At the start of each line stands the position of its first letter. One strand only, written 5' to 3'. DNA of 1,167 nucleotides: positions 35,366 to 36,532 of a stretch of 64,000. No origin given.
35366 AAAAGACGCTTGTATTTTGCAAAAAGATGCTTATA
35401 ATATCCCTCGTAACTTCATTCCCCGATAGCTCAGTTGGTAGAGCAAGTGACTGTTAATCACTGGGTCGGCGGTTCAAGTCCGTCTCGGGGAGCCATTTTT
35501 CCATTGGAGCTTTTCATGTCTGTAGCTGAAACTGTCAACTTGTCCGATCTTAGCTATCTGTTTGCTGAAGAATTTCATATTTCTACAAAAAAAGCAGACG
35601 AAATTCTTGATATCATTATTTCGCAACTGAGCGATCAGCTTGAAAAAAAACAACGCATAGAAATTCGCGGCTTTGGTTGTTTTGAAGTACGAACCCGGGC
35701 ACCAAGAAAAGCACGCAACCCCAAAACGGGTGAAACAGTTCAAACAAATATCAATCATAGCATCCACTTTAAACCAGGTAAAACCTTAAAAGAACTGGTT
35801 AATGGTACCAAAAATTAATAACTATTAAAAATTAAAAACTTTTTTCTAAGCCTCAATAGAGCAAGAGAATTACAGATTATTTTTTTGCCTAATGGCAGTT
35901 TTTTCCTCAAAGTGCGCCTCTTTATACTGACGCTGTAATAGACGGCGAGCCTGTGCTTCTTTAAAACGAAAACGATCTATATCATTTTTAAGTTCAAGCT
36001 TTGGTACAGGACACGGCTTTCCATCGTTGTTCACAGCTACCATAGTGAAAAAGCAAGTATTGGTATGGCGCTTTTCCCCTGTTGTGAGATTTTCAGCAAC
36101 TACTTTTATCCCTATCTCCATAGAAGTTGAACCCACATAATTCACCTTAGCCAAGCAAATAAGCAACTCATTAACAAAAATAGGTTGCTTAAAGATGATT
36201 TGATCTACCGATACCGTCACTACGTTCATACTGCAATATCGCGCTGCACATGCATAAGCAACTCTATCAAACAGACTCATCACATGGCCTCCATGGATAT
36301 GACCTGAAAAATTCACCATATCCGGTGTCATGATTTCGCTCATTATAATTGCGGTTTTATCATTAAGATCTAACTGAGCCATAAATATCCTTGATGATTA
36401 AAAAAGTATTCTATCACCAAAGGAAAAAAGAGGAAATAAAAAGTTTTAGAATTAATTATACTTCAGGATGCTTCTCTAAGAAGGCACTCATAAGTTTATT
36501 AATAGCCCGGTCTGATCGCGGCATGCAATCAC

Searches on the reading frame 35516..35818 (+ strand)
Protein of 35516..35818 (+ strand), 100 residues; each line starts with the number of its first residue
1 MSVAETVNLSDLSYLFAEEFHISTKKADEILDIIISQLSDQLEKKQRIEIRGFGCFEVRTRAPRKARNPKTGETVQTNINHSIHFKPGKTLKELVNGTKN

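Call 19: search_protein_families(library=pfam, proteins=[window:35516-35818:+], max_evalue=0.0001)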
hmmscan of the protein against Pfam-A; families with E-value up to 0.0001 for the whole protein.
window:35516-35818:+ (100 aa): 2 families
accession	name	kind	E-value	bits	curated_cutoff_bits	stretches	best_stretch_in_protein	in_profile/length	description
PF00216.26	Bac_DNA_binding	-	2.9e-25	88.8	22.4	1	10-96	4-90/90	Bacterial DNA-binding protein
PF18291.6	HU-HIG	-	3.3e-07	30.8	26.2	1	3-98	28-121/125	HU domain fused to wHTH, Ig, or Glycine-rich motif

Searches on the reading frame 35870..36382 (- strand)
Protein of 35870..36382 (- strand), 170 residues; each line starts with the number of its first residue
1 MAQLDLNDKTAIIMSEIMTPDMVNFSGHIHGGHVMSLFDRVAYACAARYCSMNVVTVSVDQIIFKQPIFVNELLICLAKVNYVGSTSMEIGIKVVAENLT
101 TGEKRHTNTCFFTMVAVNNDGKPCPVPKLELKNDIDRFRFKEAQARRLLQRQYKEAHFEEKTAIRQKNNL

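Call 3: search_protein_families(library=pfam, proteins=[window:35870-36382:-], max_evalue=0.01)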
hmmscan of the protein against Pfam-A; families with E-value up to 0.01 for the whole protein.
window:35870-36382:- (170 aa): 1 family
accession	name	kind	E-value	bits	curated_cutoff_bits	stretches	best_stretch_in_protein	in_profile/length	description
PF03061.28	4HBT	-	8.1e-18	65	20.6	1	27-100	2-76/79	Thioesterase superfamily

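Call 4: search_protein_families(library=ncbifam, proteins=[window:35870-36382:-], max_evalue=0.01)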
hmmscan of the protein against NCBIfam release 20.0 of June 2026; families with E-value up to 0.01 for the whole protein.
window:35870-36382:- (170 aa): 4 families
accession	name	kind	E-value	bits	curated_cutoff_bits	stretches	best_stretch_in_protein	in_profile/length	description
NF007970.0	PRK10694.1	equivalog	4.3e-15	55.7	162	1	10-128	10-131/133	acyl-CoA thioester hydrolase YciA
TIGR02286.1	PaaD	equivalog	9.6e-05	22.6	118.9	1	5-95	10-97/114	hydroxyphenylacetyl-CoA thioesterase PaaI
TIGR00369.1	unchar_dom_1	domain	0.00073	19.6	36.6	1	17-98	23-104/117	hotdog fold thioesterase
NF052388.1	Lys_ferment_KAL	equivalog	0.0022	18.3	160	1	25-98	16-92/120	3-aminobutyryl-CoA ammonia lyase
